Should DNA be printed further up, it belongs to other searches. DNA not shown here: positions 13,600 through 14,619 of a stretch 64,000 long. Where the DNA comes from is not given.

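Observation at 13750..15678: Bactofilin gene sandwiched by two paralogous membrane-anchored coiled-coil genes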

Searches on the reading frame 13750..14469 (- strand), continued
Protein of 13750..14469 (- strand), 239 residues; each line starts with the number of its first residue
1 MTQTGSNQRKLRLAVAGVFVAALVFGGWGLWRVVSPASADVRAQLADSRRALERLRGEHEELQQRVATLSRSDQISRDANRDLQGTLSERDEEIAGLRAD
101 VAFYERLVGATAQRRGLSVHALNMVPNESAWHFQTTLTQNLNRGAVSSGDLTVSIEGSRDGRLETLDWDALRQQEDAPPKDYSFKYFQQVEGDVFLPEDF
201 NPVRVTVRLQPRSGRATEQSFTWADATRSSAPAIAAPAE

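Call 33: find_homologous_proteins(query=A4, max_evalue=0.00001)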
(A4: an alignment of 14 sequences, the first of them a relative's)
Query A4 (14 sequences) (238 aa, profile of the alignment): 154 proteins with E <= 0.00001 among 8000 candidates; the best 120 are listed.
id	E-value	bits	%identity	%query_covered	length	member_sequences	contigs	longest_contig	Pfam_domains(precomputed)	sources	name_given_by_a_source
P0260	7.0e-78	279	100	100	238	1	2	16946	PF20567.4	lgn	-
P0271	1.5e-76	275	44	97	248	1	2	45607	PF20567.4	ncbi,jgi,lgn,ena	-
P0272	5.5e-75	270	70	100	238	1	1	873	PF20567.4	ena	-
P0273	1.1e-74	269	72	100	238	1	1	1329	PF20567.4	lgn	-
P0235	1.9e-74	268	30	68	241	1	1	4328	PF20567.4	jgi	-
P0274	2.7e-74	268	54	100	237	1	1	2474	PF20567.4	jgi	jgi:hypothetical protein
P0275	1.6e-73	265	83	100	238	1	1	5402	PF20567.4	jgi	jgi:hypothetical protein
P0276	7.2e-73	263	55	89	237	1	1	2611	PF20567.4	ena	-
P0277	1.4e-72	262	54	99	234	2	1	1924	PF20567.4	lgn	-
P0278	1.5e-72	262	50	100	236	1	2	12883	PF20567.4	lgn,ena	-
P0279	2.0e-72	261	48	99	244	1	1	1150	PF20567.4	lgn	-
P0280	2.9e-72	261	50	100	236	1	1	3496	PF20567.4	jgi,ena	-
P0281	1.5e-71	259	71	100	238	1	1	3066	PF20567.4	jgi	-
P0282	1.6e-71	259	49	100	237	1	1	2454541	PF20567.4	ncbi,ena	-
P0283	1.6e-71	259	54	99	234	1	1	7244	PF20567.4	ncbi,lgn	ncbi:MAG: DUF6776 family protein [Thiohalomonadaceae bacterium]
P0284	1.9e-71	258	47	100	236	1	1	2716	PF20567.4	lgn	-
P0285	1.9e-71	258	53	100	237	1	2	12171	PF20567.4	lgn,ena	-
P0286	2.4e-71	258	48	99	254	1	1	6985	PF20567.4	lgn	-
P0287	3.9e-71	257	51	100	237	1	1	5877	PF20567.4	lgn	-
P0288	4.1e-71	257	55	99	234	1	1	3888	PF20567.4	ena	-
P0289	4.4e-71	257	56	99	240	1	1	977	PF20567.4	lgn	-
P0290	1.2e-70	256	54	99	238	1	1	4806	PF20567.4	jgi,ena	-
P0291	1.8e-70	255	66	100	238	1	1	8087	PF20567.4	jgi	-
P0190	2.4e-70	255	27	72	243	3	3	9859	PF20567.4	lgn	-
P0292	3.9e-70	254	51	99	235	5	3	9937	PF20567.4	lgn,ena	-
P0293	4.1e-70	254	47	97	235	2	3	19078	PF20567.4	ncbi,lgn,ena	-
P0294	6.0e-70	253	59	100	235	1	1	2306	PF20567.4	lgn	-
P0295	7.0e-70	253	47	98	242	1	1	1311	PF20567.4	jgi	-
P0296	8.3e-70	253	48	100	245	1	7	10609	PF20567.4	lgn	-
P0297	8.6e-70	253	45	100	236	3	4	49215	PF20567.4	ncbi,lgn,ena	-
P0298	8.8e-70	253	52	99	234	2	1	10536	PF20567.4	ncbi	-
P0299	1.1e-69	253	52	100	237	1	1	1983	PF20567.4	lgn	-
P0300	1.2e-69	252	45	99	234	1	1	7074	PF20567.4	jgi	jgi:hypothetical protein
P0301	1.5e-69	252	50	100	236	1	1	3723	PF20567.4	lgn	-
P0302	1.7e-69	252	47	97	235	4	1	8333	PF20567.4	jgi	jgi:hypothetical protein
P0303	1.9e-69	252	48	99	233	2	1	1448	PF20567.4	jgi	jgi:hypothetical protein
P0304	2.3e-69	251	51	99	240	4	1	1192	PF20567.4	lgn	-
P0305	2.5e-69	251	45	97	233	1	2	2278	PF20567.4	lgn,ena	-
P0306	2.7e-69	251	54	99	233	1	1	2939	PF20567.4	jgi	jgi:hypothetical protein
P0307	3.0e-69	251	54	99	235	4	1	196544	PF20567.4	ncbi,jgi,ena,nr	ncbi:MAG: hypothetical protein M0R77_02140 [Gammaproteobacteria bacterium]|nr:hypothetical protein [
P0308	3.1e-69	251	50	100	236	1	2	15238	PF20567.4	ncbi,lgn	-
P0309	4.5e-69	251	48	100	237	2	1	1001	PF20567.4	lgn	-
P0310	5.0e-69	250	50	100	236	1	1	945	PF20567.4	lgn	-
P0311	9.2e-69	250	46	97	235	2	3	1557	PF20567.4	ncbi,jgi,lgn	-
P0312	1.1e-68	249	50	100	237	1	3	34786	PF20567.4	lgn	-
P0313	1.6e-68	249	48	99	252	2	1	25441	PF20567.4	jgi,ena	-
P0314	3.0e-68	248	50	99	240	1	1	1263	PF20567.4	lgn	-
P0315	3.3e-68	248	49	100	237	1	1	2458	PF20567.4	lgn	-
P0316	3.6e-68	248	46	100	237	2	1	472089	PF20567.4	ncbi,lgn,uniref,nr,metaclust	ncbi:DUF6776 family protein [Thiohalomonas denitrificans]|uniref:Uncharacterized protein n=1 Tax=Thi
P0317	4.8e-68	247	41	99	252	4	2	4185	PF20567.4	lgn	-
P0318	4.8e-68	247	50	100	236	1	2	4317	PF20567.4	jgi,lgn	-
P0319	6.6e-68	247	47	100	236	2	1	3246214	PF20567.4,PF08614.17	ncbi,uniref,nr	ncbi:DUF6776 family protein [Sulfurivermis fontis]|uniref:DUF6776 family protein n=1 Tax=Sulfuriverm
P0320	6.7e-68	247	46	99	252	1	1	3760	PF20567.4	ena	-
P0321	6.8e-68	247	47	100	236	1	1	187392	PF20567.4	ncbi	ncbi:MAG: DUF6776 family protein [Pseudomonadota bacterium]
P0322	9.3e-68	246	51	99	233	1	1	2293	PF20567.4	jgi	jgi:predicted nuclease with TOPRIM domain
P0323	1.2e-67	246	47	100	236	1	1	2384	PF20567.4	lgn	-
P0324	1.2e-67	246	47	100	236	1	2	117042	PF20567.4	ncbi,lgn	ncbi:MAG: hypothetical protein Kow0096_06970 [Thiohalomonadaceae bacterium]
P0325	1.5e-67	245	37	97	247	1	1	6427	PF20567.4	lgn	-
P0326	2.2e-67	245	46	100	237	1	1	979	PF20567.4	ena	-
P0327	2.3e-67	245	47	100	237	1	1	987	PF20567.4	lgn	-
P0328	3.1e-67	245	48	99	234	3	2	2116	PF20567.4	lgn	-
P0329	5.5e-67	244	47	100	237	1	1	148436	PF20567.4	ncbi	-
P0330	7.5e-67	243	48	100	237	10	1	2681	PF20567.4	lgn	-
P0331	7.7e-67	243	47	100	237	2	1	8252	PF20567.4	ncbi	-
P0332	9.9e-67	243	45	97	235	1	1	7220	PF20567.4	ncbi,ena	-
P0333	1.1e-66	243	47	100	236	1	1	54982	PF20567.4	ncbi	-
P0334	1.5e-66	242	46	97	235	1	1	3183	PF20567.4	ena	-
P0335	1.7e-66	242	40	99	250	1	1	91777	PF20567.4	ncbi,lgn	-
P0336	2.7e-66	241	46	100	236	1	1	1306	PF20567.4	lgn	-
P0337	2.9e-66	241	45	97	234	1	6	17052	PF20567.4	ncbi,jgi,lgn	ncbi:MAG: hypothetical protein PVF28_01255 [Thioalkalispiraceae bacterium]|jgi:hypothetical protein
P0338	3.2e-66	241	43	100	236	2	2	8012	PF20567.4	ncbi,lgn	-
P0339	4.5e-66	241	47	100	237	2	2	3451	PF20567.4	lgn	-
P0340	5.1e-66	241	46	100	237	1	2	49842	PF20567.4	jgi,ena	jgi:hypothetical protein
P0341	1.1e-65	239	48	100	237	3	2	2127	PF20567.4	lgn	-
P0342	1.3e-65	239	47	100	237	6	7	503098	PF20567.4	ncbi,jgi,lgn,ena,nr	ncbi:MAG: hypothetical protein CVV05_03310 [Gammaproteobacteria bacterium HGW-Gammaproteobacteria-1]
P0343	1.5e-65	239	43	98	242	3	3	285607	PF20567.4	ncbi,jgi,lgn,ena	-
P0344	2.0e-65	239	45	93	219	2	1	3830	PF20567.4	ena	-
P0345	2.7e-65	238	40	99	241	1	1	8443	PF20567.4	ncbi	-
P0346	3.0e-65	238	45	98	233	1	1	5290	PF20567.4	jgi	jgi:hypothetical protein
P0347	3.1e-65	238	44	98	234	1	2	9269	PF20567.4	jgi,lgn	-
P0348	3.1e-65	238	45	97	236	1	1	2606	PF20567.4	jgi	-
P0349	3.3e-65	238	49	100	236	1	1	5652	PF20567.4,PF08614.17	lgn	-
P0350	4.0e-65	238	29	72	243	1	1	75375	PF20567.4,PF08954.17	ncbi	-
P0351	4.0e-65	238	40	98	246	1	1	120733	PF20567.4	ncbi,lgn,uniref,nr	ncbi:hypothetical protein SAMN05660831_02209 [Thiohalospira halophila DSM 15071]|uniref:Uncharacteri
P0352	1.2e-64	236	45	98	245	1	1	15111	PF20567.4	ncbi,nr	ncbi:MAG: hypothetical protein HUJ29_08430 [Gammaproteobacteria bacterium]|nr:hypothetical protein [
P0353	1.6e-64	236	46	98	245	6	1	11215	PF20567.4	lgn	-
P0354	1.8e-64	235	50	89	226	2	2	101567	PF20567.4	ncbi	-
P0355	1.9e-64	235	48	100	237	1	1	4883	PF20567.4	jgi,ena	-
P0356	4.4e-64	234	46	99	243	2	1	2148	PF20567.4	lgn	-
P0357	9.8e-64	233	45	100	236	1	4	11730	PF20567.4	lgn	-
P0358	2.0e-63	232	28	72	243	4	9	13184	PF20567.4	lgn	-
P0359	2.1e-63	232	26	83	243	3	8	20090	PF20567.4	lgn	-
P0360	2.4e-63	232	47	100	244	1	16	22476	PF20567.4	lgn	-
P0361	2.6e-63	232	46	98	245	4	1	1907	PF20567.4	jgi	-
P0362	3.6e-63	231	48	98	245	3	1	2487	PF20567.4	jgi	jgi:hypothetical protein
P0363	4.1e-63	231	42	98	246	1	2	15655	PF20567.4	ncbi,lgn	ncbi:MAG: DUF6776 family protein [Pseudomonadota bacterium]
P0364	4.3e-63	231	47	100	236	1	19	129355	PF20567.4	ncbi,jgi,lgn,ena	ncbi:MAG: DUF6776 family protein [Thiohalomonadaceae bacterium]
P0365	4.4e-63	231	46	99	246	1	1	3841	PF20567.4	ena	-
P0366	4.9e-63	231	42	99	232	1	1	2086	PF20567.4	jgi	jgi:hypothetical protein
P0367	7.5e-63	230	54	99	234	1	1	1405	PF20567.4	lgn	-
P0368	1.3e-62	229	43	98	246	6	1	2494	PF20567.4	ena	-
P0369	1.6e-62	229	45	100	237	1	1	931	PF20567.4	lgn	-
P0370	2.8e-62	228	42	98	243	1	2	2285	PF20567.4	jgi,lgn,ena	-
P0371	3.4e-62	228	45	98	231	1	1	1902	PF20567.4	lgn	-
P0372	4.7e-62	228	52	90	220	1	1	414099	PF20567.4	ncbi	-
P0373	8.0e-62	227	42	93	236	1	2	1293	PF20567.4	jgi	jgi:hypothetical protein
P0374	8.1e-62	227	44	98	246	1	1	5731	PF20567.4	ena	-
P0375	1.1e-61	226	43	99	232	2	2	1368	PF20567.4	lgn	-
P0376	1.3e-61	226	44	98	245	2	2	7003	PF20567.4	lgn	-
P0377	1.8e-61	226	37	97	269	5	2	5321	PF20567.4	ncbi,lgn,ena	-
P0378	1.9e-61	226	42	99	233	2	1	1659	PF20567.4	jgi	-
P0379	7.6e-61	224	43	100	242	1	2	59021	PF20567.4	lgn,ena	-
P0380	2.3e-60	222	41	100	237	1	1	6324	PF20567.4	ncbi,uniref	ncbi:DUF6776 family protein [Sedimenticola sp.]|uniref:DUF6776 family protein n=1 Tax=Sedimenticola 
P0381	2.7e-60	222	42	100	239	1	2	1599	PF20567.4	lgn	-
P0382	3.0e-60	222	46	98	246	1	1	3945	PF20567.4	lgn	-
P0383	5.0e-60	221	33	89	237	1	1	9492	PF20567.4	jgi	jgi:cell division protein FtsB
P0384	9.2e-60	220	45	100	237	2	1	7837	PF20567.4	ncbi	-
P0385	1.1e-59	220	43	98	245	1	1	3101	PF20567.4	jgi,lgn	jgi:hypothetical protein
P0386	1.2e-59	220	39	100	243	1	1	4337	PF20567.4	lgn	-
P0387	1.2e-59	220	44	99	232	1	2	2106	PF20567.4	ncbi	-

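Call 34: find_encoding_contigs(protein=P0319, flank=5000, max_places=2)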
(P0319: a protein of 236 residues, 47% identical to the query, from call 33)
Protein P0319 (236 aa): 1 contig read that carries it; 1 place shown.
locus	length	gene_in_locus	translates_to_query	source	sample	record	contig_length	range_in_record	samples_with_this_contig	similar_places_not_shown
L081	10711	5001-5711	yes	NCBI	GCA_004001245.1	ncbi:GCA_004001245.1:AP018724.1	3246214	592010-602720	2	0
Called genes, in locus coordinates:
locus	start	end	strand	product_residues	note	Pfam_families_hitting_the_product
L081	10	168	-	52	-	PF10636:hemP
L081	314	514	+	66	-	PF04324:Fer2_BFD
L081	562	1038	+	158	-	PF00210:Ferritin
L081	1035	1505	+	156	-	PF00210:Ferritin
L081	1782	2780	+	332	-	PF03150:CCP_MauG, PF00034:Cytochrom_C (faint)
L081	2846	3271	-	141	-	PF03653:UPF0093, PF05425:CopD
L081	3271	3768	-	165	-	PF00578:AhpC-TSA, PF08534:Redoxin, PF00255:GSHPx (weak), PF13098:Thioredoxin_2 (weak), PF13905:Thioredoxin_8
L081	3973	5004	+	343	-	PF01118:Semialdhyde_dh, PF22698:Semialdhyde_dhC_1, PF02774:Semialdhyde_dhC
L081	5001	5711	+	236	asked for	PF08614:ATG16 (faint), PF20567:DUF6776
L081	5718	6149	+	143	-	PF04519:Bactofilin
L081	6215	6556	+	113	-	PF01521:Fe-S_biosyn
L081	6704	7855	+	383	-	PF00285:Citrate_synt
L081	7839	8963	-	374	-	PF03702:AnmK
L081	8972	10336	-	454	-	PF22310:NMB0315_dom_I (weak), PF04225:LysM_OapA (weak), PF19425:Csd3_N2, PF01551:Peptidase_M23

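Call 35: find_encoding_contigs(protein=P0351, flank=5000, max_places=2)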
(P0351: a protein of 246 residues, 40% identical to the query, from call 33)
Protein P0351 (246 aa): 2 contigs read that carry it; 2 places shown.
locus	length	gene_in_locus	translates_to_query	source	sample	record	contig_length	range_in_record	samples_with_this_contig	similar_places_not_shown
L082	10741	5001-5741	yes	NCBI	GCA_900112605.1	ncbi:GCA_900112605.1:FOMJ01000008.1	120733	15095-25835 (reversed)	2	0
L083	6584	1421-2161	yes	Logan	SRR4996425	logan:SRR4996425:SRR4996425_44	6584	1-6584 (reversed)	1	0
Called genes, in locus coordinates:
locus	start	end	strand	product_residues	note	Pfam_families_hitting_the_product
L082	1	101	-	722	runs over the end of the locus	PF07715:Plug, PF00593:TonB_dep_Rec_b-barrel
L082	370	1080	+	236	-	PF01618:MotA_ExbB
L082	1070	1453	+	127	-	PF02472:ExbD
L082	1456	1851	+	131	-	PF02472:ExbD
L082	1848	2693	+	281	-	-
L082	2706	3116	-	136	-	PF03653:UPF0093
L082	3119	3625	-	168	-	PF00578:AhpC-TSA, PF08534:Redoxin, PF13098:Thioredoxin_2, PF13905:Thioredoxin_8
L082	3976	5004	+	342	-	PF01118:Semialdhyde_dh, PF22698:Semialdhyde_dhC_1, PF02774:Semialdhyde_dhC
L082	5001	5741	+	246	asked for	PF20567:DUF6776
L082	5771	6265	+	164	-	PF04519:Bactofilin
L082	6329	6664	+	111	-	PF01521:Fe-S_biosyn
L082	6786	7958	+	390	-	PF00285:Citrate_synt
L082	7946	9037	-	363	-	PF03702:AnmK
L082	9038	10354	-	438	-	PF19425:Csd3_N2, PF01551:Peptidase_M23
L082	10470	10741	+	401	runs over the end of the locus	PF00579:tRNA-synt_1b, PF01479:S4 (weak)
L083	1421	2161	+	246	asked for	PF20567:DUF6776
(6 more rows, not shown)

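Call 36: find_encoding_contigs(protein=P0350, flank=5000, max_places=2)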
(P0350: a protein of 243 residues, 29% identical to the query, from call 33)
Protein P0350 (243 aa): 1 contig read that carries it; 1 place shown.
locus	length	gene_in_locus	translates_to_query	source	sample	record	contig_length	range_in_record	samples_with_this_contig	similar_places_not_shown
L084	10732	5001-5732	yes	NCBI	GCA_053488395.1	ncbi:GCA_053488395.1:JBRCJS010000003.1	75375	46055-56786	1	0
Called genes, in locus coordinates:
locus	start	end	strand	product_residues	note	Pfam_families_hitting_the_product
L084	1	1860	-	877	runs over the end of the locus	PF00512:HisKA, PF02518:HATPase_c, PF00072:Response_reg, PF01627:Hpt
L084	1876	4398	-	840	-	PF00072:Response_reg, PF00563:EAL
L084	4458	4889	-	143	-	PF03653:UPF0093, PF05425:CopD (weak)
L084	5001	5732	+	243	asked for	PF08954:Trimer_CC (weak), PF20567:DUF6776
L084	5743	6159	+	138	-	PF04519:Bactofilin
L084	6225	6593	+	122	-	PF01521:Fe-S_biosyn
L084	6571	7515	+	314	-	PF09297:Zn_ribbon_NUD, PF00293:NUDIX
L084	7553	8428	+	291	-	PF03186:CobD_Cbib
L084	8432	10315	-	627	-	PF07690:MFS_1, PF01553:Acyltransferase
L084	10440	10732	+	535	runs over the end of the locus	PF13428:TPR_14 (faint), PF00515:TPR_1 (faint), PF07719:TPR_2 (faint), PF13181:TPR_8 (faint), PF13424:TPR_12 (faint), PF13432:TPR_16 (faint), PF12895:ANAPC3 (faint), PF14559:TPR_19, +4 more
